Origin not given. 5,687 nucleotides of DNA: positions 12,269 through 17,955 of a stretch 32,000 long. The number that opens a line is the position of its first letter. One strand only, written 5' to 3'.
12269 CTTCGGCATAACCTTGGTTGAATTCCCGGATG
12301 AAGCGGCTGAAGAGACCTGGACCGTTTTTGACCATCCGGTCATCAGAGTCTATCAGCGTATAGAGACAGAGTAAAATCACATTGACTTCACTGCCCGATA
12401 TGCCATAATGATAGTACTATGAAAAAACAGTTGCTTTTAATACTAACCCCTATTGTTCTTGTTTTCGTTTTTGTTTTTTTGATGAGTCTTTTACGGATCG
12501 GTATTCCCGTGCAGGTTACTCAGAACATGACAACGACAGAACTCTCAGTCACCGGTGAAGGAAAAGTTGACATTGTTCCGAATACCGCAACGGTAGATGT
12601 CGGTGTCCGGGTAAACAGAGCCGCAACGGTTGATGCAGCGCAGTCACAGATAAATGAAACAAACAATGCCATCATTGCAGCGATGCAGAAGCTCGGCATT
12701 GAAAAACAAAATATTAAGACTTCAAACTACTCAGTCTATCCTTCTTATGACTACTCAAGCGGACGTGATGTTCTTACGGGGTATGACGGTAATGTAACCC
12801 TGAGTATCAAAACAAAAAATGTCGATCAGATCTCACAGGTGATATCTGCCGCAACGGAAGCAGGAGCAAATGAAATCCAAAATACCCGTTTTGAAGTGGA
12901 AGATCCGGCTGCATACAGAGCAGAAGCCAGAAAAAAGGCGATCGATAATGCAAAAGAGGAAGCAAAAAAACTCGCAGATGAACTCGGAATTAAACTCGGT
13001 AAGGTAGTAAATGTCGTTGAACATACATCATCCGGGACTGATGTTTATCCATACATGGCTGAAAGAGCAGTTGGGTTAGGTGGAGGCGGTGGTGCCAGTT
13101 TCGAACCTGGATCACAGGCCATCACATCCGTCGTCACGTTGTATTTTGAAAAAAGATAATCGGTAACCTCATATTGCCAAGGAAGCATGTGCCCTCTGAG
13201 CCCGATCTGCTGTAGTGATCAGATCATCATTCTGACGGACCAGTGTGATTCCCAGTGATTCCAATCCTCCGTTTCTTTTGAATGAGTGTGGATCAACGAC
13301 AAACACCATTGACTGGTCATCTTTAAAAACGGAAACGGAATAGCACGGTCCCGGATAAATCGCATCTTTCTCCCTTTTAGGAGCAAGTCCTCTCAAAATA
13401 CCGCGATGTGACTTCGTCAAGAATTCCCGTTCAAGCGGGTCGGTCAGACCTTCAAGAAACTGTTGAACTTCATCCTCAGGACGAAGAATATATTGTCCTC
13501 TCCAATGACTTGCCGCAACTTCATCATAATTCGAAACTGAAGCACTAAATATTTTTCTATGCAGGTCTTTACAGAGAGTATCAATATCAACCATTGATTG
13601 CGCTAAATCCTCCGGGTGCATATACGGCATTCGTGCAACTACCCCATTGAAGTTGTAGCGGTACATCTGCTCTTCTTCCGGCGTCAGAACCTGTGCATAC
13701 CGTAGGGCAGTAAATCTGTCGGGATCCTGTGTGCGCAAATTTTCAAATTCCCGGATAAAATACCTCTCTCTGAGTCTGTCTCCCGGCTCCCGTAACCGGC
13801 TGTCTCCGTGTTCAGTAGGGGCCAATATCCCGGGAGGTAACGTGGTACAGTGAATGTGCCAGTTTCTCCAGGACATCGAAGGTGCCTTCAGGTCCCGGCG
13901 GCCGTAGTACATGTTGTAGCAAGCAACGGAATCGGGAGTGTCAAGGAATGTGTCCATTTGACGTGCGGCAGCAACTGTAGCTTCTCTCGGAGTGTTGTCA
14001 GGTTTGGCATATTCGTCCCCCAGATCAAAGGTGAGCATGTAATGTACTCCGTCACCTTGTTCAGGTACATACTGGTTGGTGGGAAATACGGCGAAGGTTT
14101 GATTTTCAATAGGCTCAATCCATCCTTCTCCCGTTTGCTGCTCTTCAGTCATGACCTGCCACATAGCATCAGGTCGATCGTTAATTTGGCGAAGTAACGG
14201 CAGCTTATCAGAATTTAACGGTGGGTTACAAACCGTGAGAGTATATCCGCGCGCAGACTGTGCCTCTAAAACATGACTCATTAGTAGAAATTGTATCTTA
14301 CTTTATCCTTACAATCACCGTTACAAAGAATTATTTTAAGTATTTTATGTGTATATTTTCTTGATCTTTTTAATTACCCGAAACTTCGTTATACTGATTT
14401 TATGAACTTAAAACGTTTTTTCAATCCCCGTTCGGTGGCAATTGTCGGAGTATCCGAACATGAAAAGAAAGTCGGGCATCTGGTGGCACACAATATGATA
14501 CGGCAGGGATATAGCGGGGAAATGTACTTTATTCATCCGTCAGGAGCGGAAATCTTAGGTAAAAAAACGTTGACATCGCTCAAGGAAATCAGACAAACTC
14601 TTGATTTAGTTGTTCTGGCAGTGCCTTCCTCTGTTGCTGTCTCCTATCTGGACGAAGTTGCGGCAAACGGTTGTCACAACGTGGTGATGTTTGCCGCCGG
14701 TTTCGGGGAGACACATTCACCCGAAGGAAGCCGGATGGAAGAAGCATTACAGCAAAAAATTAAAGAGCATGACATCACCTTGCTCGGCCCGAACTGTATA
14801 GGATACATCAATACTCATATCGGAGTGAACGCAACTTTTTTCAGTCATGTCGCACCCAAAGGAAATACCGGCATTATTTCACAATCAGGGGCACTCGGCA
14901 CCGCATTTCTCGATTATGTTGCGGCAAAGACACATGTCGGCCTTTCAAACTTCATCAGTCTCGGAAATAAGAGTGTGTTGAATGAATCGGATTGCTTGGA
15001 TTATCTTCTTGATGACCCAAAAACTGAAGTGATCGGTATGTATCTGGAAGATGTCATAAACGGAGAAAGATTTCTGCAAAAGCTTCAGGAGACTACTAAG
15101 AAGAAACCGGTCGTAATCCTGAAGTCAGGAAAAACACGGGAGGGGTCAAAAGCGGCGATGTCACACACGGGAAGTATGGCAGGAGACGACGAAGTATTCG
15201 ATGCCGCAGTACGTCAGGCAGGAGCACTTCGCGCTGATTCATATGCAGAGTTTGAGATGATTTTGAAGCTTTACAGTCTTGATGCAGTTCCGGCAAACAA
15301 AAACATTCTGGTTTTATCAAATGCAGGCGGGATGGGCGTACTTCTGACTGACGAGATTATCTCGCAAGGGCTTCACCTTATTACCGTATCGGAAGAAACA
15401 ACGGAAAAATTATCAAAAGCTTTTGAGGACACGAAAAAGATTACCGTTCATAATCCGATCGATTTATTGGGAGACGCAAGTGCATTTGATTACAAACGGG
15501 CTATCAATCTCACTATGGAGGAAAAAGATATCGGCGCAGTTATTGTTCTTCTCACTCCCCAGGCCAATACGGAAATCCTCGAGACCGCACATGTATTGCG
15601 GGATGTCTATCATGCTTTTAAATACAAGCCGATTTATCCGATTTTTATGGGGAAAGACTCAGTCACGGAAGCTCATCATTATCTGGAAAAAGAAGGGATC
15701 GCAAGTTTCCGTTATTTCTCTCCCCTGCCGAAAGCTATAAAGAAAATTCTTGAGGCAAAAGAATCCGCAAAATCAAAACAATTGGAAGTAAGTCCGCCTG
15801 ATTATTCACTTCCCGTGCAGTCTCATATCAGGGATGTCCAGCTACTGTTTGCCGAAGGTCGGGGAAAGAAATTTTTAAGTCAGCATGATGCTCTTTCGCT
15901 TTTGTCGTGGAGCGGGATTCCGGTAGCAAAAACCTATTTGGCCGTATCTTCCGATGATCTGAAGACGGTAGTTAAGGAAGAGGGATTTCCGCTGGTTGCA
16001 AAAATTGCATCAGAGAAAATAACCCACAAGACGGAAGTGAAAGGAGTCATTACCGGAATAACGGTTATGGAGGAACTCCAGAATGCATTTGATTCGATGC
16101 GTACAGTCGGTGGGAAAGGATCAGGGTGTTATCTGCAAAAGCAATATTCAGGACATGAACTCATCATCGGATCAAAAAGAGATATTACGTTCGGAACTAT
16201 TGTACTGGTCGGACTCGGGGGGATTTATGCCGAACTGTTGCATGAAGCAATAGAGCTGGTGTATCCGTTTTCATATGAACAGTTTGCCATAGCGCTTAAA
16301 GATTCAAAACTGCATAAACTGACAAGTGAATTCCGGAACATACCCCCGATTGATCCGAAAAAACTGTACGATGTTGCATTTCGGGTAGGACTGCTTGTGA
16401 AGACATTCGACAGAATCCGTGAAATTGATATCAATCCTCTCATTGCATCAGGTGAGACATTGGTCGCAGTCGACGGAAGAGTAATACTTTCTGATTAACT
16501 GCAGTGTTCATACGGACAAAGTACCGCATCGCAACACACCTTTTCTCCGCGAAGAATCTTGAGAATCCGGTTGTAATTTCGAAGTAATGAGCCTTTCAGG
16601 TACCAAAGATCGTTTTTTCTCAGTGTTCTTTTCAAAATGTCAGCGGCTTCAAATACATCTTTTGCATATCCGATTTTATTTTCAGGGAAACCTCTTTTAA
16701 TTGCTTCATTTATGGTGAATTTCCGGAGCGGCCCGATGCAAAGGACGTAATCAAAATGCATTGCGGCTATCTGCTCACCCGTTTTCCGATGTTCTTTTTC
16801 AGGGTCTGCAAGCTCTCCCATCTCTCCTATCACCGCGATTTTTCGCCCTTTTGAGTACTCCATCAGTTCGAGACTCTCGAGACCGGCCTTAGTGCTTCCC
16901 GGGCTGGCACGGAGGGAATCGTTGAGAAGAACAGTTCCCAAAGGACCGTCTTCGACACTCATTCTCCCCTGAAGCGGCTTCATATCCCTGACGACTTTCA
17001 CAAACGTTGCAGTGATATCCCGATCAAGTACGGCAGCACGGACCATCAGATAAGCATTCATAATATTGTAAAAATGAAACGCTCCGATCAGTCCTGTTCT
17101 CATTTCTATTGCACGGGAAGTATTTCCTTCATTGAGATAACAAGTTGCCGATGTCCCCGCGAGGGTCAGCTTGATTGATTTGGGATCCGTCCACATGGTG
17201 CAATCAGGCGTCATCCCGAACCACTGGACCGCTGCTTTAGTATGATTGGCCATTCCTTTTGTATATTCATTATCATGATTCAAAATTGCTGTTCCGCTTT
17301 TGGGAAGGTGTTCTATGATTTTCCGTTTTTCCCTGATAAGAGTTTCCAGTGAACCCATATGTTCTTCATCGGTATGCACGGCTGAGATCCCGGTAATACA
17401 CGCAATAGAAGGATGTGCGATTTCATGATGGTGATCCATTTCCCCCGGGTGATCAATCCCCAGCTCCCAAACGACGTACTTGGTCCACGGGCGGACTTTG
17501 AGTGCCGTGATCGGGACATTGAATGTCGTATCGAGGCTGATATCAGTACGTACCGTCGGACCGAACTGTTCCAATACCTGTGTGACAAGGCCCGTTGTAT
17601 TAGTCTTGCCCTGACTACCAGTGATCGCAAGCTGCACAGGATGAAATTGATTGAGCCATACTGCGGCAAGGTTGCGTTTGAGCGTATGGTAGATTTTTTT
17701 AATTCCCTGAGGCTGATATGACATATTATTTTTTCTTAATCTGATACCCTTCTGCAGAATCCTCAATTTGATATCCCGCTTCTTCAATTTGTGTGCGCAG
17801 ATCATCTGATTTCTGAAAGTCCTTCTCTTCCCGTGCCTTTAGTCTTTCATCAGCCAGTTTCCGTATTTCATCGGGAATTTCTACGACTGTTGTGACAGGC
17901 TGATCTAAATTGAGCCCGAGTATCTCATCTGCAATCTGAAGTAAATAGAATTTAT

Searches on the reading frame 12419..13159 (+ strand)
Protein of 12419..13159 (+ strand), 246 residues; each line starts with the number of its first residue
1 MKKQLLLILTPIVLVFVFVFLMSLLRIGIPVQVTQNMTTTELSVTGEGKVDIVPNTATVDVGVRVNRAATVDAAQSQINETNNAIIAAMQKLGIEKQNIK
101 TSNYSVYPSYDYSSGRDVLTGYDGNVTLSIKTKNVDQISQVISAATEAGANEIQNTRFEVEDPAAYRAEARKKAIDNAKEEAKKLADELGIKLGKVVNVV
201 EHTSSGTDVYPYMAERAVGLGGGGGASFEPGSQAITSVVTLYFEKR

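Call 74: search_protein_families(library=pfam, proteins=[window:12419-13159:+])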
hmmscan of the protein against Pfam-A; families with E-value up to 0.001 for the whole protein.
window:12419-13159:+ (246 aa): 1 family
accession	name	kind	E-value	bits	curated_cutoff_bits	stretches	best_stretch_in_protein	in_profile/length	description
PF04402.19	SIMPL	-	1e-49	170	25.2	1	42-243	1-205/205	Protein of unknown function (DUF541)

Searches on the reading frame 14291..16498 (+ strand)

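Call 74: search_protein_families(library=pfam, proteins=[window:14291-16498:+])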
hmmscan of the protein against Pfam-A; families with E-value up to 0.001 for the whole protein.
window:14291-16498:+ (735 aa): 5 families
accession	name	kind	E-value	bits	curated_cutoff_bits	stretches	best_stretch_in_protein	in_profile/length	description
PF13607.11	Succ_CoA_lig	-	9.2e-49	165.2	27.4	1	190-326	1-136/138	Succinyl-CoA ligase like flavodoxin domain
PF13549.11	ATP-grasp_5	-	2.7e-45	154.9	27.6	1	524-733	5-221/221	ATP-grasp domain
PF13380.12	CoA_binding_2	-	1.6e-21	77.3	22.8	1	47-173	1-114/116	CoA binding domain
PF19045.5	Ligase_CoA_2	-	1.3e-09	38.7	23.7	1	340-483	2-147/162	Ligase-CoA domain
PF02629.25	CoA_binding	-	7.8e-09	36.6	22.3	1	46-137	3-97/97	CoA binding domain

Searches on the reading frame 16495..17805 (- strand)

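Call 74: search_protein_families(library=pfam, proteins=[window:16495-17805:-])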
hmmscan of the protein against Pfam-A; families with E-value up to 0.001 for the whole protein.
window:16495-17805:- (436 aa): 2 families
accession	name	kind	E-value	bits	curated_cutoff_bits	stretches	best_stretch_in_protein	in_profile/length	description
PF08245.18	Mur_ligase_M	-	4.1e-27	95.9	24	1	61-254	1-199/200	Mur ligase middle domain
PF02875.26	Mur_ligase_C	-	6.7e-11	43.5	28.4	1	280-406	1-126/127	Mur ligase, glutamate ligase domain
